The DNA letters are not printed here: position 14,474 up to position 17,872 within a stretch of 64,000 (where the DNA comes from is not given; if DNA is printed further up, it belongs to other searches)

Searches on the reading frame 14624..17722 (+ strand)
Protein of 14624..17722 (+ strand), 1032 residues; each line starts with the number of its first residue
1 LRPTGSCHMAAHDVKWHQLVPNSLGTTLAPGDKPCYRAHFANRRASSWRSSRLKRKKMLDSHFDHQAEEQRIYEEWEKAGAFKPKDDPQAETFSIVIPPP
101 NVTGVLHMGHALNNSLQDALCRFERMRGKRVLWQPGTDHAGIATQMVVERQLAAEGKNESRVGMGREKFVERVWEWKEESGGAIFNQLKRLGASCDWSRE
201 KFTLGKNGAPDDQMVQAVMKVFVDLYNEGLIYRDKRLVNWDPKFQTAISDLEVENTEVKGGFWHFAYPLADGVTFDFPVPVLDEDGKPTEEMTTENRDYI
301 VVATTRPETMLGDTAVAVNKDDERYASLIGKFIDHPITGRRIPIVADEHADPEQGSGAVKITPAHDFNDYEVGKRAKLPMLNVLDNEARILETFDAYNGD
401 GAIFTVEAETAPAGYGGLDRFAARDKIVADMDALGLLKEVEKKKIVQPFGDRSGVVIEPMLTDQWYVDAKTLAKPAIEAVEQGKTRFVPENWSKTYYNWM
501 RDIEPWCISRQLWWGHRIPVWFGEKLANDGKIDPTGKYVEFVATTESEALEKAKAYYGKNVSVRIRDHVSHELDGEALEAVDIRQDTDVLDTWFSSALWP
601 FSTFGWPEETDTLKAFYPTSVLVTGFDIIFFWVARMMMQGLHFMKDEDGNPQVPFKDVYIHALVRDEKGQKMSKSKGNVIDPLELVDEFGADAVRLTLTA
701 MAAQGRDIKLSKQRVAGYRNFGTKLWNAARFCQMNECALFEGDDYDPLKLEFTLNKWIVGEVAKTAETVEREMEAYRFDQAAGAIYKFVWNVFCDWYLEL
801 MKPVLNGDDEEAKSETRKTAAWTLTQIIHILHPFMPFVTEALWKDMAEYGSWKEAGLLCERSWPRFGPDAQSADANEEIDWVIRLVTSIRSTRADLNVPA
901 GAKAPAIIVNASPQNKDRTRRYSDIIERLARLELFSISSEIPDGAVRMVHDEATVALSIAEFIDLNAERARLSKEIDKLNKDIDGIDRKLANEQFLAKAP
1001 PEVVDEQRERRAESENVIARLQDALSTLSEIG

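Call 18: search_protein_families(library=pfam, proteins=[window:14624-17722:+], max_evalue=0.001)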
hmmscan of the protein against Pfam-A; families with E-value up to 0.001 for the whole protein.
window:14624-17722:+ (1032 aa): 5 families
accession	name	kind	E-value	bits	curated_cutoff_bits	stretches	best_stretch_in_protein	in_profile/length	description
PF00133.28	tRNA-synt_1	-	1e-145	486.1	22.7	1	72-711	2-414/414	tRNA synthetases class I (I, L, M and V)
PF08264.19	Anticodon_1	-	3.6e-37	128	25.1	1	755-907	1-147/148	Anticodon-binding domain of tRNA ligase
PF09334.17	tRNA-synt_1g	-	7.5e-20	71.5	20.1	2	668-716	324-372/391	tRNA synthetases class I (M)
PF10458.14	Val_tRNA-synt_C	-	8.9e-19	68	25.9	1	964-1028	1-65/66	Valyl tRNA synthetase tRNA binding arm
PF13603.12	tRNA-synt_1_2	-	8.2e-09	35.6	25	1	327-404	83-163/185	Leucyl-tRNA synthetase, editing domain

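Call 34: find_homologous_proteins(query=window:14624-17719:+, max_evalue=1e-50)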
Query window:14624-17719:+ (1032 aa): 8000 proteins with E <= 1e-50 among 8000 candidates; the best 120 are listed.
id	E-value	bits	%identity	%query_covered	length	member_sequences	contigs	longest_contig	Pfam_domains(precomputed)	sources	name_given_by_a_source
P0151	0.0e+0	2380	100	99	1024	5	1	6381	PF09334.18,PF08264.20,PF13603.13,PF00133.29,PF10458.15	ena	-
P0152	0.0e+0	1794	82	93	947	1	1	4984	PF09334.18,PF08264.20,PF13603.13,PF00133.29,PF10458.15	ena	-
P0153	0.0e+0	1713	78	94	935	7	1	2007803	PF09334.18,PF08264.20,PF13603.13,PF00133.29,PF10458.15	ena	-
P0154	0.0e+0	1700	75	94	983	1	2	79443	PF09334.18,PF08264.20,PF13603.13,PF00133.29,PF10458.15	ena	-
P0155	0.0e+0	1691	76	94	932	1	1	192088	PF09334.18,PF08264.20,PF13603.13,PF00133.29,PF10458.15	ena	-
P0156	0.0e+0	1440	64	94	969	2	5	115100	PF09334.18,PF08264.20,PF13603.13,PF00133.29,PF10458.15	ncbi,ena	-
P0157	0.0e+0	1388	63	94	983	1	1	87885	PF09334.18,PF08264.20,PF00133.29,PF10458.15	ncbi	ncbi:MAG: valine--tRNA ligase [Pseudomonadota bacterium]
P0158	0.0e+0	1350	64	94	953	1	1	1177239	PF09334.18,PF08264.20,PF13603.13,PF00133.29,PF10458.15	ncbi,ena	-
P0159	0.0e+0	1347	64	94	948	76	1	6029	PF09334.18,PF08264.20,PF00133.29,PF10458.15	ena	-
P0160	0.0e+0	1346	64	94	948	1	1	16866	PF09334.18,PF08264.20,PF00133.29,PF10458.15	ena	-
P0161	0.0e+0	1345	63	94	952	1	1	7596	PF09334.18,PF08264.20,PF13603.13,PF00133.29,PF10458.15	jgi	jgi:valyl-tRNA synthetase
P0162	0.0e+0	1344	64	94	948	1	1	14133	PF09334.18,PF08264.20,PF13603.13,PF00133.29,PF10458.15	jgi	-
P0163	0.0e+0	1338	63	94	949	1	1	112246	PF09334.18,PF08264.20,PF13603.13,PF00133.29,PF10458.15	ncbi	-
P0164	0.0e+0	1336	58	94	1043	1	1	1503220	PF09334.18,PF08264.20,PF00133.29,PF10458.15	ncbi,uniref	ncbi:valine--tRNA ligase [Hirschia litorea]|uniref:Valine--tRNA ligase n=1 Tax=Hirschia litorea TaxI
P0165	0.0e+0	1335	63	94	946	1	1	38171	PF09334.18,PF08264.20,PF13603.13,PF00133.29,PF10458.15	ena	-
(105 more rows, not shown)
